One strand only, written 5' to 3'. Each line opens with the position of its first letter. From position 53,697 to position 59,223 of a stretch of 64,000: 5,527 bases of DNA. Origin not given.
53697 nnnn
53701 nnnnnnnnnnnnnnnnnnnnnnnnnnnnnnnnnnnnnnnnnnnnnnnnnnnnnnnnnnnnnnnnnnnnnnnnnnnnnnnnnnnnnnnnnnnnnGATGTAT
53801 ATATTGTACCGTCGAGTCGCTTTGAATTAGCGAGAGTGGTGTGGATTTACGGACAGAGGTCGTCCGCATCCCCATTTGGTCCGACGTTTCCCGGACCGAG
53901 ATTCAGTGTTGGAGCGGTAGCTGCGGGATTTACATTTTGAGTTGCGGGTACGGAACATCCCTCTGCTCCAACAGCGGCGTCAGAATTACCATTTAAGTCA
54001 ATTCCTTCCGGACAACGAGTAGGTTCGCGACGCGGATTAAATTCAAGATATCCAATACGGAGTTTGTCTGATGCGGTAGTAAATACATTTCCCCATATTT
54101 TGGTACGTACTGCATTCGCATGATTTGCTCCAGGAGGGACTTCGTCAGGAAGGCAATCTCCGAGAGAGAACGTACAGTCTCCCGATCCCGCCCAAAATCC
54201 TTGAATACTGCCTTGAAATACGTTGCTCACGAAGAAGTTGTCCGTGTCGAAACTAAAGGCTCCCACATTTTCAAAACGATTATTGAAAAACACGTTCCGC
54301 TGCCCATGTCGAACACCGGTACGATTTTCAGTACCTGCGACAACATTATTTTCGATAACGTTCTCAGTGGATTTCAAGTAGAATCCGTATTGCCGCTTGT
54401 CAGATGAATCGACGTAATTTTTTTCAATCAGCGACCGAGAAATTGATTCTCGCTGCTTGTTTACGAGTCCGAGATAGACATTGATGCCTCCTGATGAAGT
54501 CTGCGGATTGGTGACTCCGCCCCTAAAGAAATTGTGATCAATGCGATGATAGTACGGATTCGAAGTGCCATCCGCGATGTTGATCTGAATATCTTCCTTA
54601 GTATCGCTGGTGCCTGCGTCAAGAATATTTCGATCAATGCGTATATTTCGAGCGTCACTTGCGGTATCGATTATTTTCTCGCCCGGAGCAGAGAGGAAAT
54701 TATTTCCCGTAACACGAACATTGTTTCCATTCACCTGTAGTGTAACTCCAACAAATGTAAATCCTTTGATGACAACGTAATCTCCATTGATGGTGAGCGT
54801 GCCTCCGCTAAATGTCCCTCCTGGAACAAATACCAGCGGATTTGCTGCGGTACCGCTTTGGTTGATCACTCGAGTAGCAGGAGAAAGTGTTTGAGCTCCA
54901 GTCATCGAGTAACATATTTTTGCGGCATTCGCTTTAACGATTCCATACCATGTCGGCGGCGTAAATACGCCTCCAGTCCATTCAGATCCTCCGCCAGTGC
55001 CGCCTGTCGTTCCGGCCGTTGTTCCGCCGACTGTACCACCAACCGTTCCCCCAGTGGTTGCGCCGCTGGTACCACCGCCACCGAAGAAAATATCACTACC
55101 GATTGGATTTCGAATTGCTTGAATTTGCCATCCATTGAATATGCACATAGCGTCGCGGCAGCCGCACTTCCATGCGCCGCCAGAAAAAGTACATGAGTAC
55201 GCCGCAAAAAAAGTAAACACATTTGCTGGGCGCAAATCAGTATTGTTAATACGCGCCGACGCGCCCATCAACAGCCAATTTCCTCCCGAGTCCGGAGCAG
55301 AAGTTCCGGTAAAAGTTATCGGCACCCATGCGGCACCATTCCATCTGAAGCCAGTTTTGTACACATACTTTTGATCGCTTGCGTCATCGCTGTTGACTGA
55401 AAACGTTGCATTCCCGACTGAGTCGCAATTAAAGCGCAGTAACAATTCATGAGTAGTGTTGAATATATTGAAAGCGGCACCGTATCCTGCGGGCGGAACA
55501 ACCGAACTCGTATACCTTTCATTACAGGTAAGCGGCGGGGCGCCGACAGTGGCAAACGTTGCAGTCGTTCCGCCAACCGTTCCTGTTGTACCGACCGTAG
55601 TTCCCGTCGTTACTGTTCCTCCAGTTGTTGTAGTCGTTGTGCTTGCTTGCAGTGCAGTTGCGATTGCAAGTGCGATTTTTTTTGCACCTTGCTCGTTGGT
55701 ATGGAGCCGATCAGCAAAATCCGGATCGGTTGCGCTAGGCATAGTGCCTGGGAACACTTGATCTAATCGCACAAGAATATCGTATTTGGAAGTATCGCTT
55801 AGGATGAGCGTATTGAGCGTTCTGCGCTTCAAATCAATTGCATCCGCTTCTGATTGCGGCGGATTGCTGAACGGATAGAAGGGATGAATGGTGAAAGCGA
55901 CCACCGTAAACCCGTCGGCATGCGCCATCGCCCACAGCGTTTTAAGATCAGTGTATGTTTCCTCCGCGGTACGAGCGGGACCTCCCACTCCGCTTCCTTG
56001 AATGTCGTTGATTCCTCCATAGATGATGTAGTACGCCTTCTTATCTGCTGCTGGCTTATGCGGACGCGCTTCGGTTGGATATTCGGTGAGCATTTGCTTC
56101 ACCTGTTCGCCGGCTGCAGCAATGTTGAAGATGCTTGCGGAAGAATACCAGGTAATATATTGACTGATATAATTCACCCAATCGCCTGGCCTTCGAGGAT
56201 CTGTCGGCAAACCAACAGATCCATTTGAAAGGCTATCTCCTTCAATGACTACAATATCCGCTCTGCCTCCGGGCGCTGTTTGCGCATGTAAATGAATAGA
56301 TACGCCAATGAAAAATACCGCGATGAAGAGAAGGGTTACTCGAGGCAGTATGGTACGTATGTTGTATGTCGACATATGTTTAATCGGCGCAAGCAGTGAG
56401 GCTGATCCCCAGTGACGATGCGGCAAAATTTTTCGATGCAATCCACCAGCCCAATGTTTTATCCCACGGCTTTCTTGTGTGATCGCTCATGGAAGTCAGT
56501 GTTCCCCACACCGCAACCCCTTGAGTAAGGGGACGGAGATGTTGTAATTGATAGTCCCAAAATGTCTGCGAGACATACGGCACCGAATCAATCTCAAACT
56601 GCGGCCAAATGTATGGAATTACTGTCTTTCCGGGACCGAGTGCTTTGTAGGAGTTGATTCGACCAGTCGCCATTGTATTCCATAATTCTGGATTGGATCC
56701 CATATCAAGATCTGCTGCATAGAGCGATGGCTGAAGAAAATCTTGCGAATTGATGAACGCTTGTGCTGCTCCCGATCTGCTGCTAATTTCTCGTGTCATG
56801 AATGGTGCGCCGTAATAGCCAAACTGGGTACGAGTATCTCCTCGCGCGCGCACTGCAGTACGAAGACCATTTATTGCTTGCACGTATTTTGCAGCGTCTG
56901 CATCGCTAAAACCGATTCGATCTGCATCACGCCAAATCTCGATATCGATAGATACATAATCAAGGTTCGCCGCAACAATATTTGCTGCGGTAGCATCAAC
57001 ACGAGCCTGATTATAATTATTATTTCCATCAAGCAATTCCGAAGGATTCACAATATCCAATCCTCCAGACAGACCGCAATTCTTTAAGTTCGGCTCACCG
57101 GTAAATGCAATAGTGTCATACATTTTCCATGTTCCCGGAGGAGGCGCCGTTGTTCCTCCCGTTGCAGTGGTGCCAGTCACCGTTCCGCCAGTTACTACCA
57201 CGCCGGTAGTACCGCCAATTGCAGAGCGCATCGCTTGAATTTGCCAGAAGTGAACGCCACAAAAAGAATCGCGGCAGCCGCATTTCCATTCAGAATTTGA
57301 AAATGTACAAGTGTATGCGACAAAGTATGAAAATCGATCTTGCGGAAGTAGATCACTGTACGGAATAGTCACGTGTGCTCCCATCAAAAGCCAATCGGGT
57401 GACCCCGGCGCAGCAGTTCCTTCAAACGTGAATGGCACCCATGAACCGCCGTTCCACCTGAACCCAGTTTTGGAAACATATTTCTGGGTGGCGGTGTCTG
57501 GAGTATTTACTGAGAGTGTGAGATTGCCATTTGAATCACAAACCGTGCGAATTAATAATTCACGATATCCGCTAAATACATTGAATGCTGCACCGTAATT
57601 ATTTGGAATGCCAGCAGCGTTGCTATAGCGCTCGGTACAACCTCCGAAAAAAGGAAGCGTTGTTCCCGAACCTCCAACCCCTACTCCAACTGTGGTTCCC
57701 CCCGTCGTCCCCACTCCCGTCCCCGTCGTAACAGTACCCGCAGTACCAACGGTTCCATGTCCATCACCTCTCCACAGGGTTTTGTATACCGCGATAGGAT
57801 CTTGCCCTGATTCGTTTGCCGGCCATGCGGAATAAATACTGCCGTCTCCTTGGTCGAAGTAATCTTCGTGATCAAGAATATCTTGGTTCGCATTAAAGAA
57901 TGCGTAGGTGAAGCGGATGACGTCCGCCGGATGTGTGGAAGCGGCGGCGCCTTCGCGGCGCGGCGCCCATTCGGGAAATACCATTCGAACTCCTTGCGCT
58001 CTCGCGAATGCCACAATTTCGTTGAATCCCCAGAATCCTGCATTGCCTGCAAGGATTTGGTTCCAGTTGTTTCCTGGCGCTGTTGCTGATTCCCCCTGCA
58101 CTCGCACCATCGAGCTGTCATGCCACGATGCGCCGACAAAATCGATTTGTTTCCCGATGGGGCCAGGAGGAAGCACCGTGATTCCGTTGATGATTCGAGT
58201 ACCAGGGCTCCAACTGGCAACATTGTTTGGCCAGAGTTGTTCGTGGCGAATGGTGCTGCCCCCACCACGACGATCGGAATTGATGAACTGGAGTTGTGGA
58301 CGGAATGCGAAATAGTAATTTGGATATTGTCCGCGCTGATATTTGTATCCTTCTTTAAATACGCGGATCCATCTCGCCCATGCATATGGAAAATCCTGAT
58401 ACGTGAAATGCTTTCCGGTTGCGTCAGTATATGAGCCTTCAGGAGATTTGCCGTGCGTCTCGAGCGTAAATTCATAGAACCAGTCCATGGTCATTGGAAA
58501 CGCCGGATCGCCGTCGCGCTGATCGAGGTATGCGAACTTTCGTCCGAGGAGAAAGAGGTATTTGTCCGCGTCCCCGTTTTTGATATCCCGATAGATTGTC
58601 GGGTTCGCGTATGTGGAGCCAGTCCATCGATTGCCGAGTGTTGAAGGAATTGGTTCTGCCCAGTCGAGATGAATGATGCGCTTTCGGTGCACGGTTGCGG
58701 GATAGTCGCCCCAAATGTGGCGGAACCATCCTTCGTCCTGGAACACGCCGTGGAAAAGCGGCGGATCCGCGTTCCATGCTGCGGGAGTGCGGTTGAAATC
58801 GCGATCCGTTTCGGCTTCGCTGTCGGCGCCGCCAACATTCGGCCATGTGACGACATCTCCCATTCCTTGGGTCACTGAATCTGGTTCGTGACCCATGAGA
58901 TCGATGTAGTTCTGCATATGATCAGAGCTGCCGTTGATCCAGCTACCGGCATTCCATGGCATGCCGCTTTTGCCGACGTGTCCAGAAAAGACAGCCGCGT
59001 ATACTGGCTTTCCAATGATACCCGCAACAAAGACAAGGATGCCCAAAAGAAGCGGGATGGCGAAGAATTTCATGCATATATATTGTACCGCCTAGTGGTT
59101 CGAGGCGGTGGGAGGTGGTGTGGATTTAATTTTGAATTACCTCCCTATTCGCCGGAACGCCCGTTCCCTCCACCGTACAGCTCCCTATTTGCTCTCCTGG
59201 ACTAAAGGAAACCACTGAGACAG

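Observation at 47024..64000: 17-kb island of seven co-oriented secreted multidomain enzymes built around a shared ~140-aa six-Cys module I do not recognise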

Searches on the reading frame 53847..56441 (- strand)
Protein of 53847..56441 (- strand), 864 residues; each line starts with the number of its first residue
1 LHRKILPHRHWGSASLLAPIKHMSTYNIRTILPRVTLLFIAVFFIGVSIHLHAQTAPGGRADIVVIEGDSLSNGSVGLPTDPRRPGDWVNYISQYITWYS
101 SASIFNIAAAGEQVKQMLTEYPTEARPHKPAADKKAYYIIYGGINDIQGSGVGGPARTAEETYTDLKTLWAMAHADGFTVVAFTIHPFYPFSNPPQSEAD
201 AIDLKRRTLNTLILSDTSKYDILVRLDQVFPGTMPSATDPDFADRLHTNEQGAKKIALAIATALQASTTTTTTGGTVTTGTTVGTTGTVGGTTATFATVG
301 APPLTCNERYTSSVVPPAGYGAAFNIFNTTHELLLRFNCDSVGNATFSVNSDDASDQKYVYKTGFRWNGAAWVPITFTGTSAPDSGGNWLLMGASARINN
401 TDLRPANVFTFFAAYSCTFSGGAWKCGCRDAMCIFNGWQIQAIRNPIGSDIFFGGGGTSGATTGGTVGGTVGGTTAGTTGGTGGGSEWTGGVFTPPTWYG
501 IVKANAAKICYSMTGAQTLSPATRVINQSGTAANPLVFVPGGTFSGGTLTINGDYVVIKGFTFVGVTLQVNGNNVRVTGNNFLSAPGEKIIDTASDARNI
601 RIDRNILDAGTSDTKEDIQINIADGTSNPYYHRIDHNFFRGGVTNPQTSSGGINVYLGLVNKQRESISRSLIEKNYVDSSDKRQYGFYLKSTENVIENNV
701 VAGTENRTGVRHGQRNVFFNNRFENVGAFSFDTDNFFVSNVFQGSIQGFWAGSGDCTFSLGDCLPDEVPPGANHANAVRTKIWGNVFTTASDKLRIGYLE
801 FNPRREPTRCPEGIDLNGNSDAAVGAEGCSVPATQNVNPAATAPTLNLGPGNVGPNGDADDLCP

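Call 4: search_protein_families(library=pfam, proteins=[window:53847-56441:-], max_evalue=0.01)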
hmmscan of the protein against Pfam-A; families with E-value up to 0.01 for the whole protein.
window:53847-56441:- (864 aa): 3 families
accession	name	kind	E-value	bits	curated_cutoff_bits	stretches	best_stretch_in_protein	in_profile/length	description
PF13472.12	Lipase_GDSL_2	-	4.1e-10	40.9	32.9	1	68-254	3-177/178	GDSL-like Lipase/Acylhydrolase family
PF00657.28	Lipase_GDSL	-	1.9e-08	35.1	23.6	1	68-260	5-208/208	GDSL-like Lipase/Acylhydrolase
PF14592.12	Chondroitinas_B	-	8.7e-07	28.7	24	1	598-723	127-248/426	Chondroitinase B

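Call 27: search_protein_families(library=ncbifam, proteins=[window:53847-56441:-], max_evalue=0.01)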
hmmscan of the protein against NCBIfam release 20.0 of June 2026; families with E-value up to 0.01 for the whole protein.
window:53847-56441:- (864 aa): 0 families

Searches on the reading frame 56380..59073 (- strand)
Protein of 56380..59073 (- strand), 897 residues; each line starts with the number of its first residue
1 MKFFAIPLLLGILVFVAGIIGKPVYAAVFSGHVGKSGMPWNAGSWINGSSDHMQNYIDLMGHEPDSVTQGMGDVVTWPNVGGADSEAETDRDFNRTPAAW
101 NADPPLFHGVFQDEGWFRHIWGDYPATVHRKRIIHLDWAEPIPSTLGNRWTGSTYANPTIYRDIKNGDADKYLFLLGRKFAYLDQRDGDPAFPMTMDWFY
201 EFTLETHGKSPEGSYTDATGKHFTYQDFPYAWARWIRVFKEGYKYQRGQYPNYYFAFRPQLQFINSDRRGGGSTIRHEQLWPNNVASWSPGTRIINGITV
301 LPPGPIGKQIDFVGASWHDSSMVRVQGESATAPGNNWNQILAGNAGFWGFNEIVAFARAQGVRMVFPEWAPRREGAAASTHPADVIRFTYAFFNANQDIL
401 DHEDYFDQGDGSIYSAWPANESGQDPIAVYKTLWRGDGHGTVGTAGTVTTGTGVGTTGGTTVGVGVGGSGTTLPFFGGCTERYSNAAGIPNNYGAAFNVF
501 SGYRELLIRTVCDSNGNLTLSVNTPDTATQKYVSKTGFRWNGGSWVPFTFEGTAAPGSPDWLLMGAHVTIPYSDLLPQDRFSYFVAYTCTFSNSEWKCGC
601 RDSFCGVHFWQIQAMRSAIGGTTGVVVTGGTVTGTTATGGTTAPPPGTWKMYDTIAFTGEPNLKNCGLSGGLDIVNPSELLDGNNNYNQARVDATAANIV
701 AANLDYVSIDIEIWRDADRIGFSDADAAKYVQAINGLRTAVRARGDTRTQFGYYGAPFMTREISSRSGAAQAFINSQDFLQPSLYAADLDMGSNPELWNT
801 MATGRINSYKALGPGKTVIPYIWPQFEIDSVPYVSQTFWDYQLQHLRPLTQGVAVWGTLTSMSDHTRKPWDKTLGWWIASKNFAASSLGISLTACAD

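Call 4: search_protein_families(library=pfam, proteins=[window:56380-59073:-], max_evalue=0.01)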
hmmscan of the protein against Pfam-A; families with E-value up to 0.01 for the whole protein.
window:56380-59073:- (897 aa): 0 families

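Call 27: search_protein_families(library=ncbifam, proteins=[window:56380-59073:-], max_evalue=0.01)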
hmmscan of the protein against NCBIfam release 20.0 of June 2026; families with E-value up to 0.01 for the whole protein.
window:56380-59073:- (897 aa): 0 families

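Call 53: find_homologous_proteins(query=window:56380-59073:-, max_evalue=0.00001)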
Query window:56380-59073:- (897 aa): 9 proteins with E <= 0.00001 among 8000 candidates.
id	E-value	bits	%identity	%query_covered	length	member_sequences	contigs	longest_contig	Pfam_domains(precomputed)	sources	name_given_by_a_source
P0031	0.0e+0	2139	100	100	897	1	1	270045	-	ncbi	-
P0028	0.0e+0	1310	85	69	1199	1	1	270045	PF13287.13,PF13290.14,PF16347.11,PF00884.29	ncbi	-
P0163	3.1e-248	845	80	45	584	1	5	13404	-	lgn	-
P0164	1.2e-241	823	78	45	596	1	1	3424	-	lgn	-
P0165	8.1e-223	761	77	45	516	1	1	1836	-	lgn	-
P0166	1.1e-217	744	75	47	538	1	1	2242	PF13287.13,PF13290.14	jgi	jgi:hypothetical protein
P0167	1.5e-134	468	52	45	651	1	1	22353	-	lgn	-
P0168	6.6e-117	410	47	45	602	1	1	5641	-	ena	-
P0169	1.2e-77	280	38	46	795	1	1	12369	PF17963.8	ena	-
